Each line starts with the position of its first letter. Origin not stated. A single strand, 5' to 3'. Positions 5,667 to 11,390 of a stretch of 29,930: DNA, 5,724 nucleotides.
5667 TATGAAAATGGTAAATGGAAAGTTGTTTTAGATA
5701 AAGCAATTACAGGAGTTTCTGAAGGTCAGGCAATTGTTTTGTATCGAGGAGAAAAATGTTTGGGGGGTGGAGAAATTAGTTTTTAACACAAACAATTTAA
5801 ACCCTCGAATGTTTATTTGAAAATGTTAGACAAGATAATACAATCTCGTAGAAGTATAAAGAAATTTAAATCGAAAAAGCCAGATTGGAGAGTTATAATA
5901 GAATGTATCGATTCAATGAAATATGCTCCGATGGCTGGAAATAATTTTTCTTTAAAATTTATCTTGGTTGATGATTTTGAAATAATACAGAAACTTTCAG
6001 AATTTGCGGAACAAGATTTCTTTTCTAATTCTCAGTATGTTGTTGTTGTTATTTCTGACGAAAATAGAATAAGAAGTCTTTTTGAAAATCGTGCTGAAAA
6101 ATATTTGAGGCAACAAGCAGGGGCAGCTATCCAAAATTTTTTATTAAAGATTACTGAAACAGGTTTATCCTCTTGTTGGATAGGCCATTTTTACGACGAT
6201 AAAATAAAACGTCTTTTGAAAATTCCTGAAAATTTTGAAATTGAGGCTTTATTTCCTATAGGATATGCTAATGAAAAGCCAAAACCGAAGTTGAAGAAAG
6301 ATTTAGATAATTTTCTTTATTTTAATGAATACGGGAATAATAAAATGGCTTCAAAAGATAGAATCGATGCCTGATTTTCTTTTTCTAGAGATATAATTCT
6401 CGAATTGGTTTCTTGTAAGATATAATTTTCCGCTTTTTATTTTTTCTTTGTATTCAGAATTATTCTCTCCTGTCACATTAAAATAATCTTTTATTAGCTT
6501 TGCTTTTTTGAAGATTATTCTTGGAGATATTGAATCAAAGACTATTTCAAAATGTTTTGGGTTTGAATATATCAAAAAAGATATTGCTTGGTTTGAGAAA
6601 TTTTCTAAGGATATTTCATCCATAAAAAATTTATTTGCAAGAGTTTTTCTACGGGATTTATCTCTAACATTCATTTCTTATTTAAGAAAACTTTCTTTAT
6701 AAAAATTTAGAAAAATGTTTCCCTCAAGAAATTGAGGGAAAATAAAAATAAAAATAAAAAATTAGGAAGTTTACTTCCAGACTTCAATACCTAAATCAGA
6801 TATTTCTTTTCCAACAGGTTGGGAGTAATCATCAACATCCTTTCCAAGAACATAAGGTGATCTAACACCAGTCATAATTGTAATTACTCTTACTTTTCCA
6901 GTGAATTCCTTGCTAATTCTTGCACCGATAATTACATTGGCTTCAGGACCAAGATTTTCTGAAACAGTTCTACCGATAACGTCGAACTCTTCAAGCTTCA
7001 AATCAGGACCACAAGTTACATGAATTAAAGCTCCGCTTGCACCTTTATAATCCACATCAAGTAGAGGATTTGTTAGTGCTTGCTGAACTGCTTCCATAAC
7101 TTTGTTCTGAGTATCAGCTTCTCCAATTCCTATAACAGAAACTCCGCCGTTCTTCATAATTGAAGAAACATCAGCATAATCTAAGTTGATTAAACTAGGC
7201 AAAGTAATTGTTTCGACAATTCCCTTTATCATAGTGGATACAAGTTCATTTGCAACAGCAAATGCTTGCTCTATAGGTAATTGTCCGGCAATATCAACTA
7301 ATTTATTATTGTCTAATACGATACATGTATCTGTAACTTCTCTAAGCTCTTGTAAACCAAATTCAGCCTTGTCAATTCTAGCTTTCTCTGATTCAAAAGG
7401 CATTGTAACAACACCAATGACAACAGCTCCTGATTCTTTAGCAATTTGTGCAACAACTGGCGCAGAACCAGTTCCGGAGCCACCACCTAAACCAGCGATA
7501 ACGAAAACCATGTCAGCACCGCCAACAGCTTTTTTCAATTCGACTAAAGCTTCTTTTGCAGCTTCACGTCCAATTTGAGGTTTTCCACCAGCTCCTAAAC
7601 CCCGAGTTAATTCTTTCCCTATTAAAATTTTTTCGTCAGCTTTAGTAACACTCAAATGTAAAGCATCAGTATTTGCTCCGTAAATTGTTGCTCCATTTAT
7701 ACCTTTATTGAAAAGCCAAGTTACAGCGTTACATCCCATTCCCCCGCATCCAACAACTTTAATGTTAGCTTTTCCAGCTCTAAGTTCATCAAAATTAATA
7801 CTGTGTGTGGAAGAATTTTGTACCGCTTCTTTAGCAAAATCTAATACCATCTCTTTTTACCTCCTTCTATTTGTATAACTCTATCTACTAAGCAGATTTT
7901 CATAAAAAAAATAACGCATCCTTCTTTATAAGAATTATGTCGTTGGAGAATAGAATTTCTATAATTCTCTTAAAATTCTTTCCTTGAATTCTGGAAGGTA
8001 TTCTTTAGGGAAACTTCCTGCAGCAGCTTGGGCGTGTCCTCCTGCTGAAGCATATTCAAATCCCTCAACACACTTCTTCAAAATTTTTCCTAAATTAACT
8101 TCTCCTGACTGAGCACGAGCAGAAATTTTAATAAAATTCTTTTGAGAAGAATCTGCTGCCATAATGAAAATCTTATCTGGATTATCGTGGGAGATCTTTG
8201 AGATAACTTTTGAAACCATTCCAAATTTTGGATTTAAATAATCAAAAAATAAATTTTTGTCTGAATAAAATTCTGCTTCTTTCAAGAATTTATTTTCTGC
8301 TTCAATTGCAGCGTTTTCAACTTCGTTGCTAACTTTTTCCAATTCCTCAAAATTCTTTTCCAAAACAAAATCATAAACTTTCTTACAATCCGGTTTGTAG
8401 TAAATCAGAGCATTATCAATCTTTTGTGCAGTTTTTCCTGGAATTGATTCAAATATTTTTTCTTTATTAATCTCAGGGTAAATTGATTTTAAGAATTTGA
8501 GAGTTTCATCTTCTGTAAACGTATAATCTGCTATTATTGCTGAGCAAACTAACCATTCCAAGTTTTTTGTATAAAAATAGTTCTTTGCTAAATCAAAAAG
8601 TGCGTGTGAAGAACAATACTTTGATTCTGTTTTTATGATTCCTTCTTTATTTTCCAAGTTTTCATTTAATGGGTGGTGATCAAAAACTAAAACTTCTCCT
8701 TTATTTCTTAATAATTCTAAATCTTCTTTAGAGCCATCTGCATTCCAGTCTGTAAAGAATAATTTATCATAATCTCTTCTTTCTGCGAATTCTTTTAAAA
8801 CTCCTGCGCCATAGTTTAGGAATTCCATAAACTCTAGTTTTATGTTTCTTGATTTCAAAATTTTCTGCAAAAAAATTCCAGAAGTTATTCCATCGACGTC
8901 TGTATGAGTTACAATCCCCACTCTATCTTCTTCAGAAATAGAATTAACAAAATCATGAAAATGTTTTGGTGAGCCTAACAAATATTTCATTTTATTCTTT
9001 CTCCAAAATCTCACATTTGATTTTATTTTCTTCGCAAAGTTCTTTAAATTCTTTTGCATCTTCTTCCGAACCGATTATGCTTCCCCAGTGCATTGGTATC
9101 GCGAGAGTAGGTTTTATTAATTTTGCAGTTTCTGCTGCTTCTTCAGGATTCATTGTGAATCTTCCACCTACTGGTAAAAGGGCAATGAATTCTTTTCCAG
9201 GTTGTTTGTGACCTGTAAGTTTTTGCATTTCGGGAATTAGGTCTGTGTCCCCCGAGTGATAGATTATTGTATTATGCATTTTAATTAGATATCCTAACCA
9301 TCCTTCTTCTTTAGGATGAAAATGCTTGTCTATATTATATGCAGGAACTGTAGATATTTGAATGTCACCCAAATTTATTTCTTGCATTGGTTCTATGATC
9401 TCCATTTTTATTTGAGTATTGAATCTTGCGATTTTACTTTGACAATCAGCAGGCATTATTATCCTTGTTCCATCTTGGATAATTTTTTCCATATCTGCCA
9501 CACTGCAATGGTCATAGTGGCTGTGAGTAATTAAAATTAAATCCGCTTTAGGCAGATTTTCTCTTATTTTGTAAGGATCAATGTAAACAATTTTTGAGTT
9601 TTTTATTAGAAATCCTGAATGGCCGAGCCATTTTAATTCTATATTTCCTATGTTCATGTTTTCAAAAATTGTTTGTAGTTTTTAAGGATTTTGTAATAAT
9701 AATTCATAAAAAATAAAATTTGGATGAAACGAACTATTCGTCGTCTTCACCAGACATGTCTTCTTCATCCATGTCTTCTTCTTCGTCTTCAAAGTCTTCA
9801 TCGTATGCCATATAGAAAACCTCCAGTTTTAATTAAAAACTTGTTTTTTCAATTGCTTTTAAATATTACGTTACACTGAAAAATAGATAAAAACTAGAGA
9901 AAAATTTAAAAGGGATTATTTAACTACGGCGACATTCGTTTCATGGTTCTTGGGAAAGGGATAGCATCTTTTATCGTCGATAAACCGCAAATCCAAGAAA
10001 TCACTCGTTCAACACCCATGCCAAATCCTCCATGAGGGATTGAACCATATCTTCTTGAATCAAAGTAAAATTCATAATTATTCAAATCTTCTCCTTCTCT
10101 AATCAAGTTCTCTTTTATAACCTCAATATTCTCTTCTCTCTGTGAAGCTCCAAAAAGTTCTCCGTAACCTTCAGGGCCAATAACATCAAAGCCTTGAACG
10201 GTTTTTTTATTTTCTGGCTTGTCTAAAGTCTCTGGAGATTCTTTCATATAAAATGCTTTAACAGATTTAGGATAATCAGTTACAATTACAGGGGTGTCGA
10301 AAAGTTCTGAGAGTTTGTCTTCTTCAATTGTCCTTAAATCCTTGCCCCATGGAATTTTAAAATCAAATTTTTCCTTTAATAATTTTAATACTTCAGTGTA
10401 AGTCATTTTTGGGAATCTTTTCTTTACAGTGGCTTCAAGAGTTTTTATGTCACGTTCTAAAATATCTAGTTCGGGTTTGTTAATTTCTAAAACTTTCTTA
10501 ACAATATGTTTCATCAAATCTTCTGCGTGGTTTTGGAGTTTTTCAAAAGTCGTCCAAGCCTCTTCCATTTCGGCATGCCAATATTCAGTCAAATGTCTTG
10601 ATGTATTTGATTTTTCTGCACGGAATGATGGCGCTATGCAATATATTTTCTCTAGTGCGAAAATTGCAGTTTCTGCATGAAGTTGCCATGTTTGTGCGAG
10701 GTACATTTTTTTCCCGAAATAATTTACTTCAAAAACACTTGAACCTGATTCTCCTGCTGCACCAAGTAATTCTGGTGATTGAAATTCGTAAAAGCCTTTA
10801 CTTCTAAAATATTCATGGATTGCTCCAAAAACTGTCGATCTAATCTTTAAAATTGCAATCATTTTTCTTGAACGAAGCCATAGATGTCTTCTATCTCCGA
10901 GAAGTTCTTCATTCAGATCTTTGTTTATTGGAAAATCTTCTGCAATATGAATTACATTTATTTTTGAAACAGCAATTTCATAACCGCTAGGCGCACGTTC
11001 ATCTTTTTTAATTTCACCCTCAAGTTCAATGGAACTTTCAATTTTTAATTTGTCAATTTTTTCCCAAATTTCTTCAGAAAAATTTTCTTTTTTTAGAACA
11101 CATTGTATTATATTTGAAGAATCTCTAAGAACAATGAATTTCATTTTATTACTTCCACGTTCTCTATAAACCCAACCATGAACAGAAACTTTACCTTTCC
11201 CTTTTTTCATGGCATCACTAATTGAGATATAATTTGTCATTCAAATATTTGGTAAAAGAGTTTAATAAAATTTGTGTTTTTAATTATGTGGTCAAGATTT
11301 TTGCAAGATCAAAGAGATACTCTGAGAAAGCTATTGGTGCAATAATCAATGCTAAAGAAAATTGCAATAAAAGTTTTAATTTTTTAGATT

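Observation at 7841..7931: Leaderless 20-codon uORF reading through the SD and start codon of ftsZ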

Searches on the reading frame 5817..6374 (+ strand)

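Call 33: search_protein_families(library=pfam, proteins=[window:5817-6374:+], max_evalue=0.00001)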
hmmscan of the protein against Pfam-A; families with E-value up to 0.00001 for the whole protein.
window:5817-6374:+ (185 aa): 2 families
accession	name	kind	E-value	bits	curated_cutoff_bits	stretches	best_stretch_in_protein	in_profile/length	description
PF00881.29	Nitroreductase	-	2.3e-23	83.6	23.5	2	62-150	80-167/167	Nitroreductase family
PF14512.11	TM1586_NiRdase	-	3.5e-11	43.6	27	1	6-176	4-159/215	Putative TM nitroreductase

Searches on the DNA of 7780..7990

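Call 20: search_rna_families(source=window, start=7780, end=7990, threshold=evalue, max_evalue=10)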
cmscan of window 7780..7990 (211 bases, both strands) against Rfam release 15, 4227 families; matches with E-value up to 10: 2.
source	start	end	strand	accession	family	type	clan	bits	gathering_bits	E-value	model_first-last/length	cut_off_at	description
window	7809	7837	+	RF04350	Plastid-ndhJ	Cis-reg;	-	14.3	43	2.8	1-57/57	no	Plastid-ndhJ 3UTR RNA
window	7919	7957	-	RF03008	malK-II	Cis-reg;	-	13.9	52.9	6.4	1-50/50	no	malK-II RNA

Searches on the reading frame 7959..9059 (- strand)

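Call 33: search_protein_families(library=pfam, proteins=[window:7959-9059:-], max_evalue=0.00001)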
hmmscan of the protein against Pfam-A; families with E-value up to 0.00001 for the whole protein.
window:7959-9059:- (366 aa): 2 families
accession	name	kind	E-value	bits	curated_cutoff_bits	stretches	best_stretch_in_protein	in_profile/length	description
PF02272.25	DHHA1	-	5.3e-11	43.3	25.9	1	276-363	12-97/102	DHHA1 domain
PF01368.27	DHH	-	9.2e-10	39.3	28.1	1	47-158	2-102/125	DHH family, N-terminal domain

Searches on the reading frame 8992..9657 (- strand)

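Call 33: search_protein_families(library=pfam, proteins=[window:8992-9657:-], max_evalue=0.00001)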
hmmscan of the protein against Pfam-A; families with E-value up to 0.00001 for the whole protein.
window:8992-9657:- (221 aa): 2 families
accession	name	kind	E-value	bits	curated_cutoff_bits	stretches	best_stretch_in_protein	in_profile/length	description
PF13483.12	Lactamase_B_3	-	1.6e-27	96.9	24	1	7-190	1-160/160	Beta-lactamase superfamily domain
PF12706.13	Lactamase_B_2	-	2.2e-23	83.4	27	1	27-191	20-200/200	Beta-lactamase superfamily domain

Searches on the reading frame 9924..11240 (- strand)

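Call 33: search_protein_families(library=pfam, proteins=[window:9924-11240:-], max_evalue=0.00001)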
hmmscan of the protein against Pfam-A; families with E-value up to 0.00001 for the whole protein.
window:9924-11240:- (438 aa): 2 families
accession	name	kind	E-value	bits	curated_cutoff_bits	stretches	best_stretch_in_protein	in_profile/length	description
PF00152.25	tRNA-synt_2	-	2.3e-68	231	25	1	111-432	2-307/308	tRNA synthetases class II (D, K and N)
PF01336.31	tRNA_anti-codon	-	2.6e-15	56.5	27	1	18-97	1-75/75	OB-fold nucleic acid binding domain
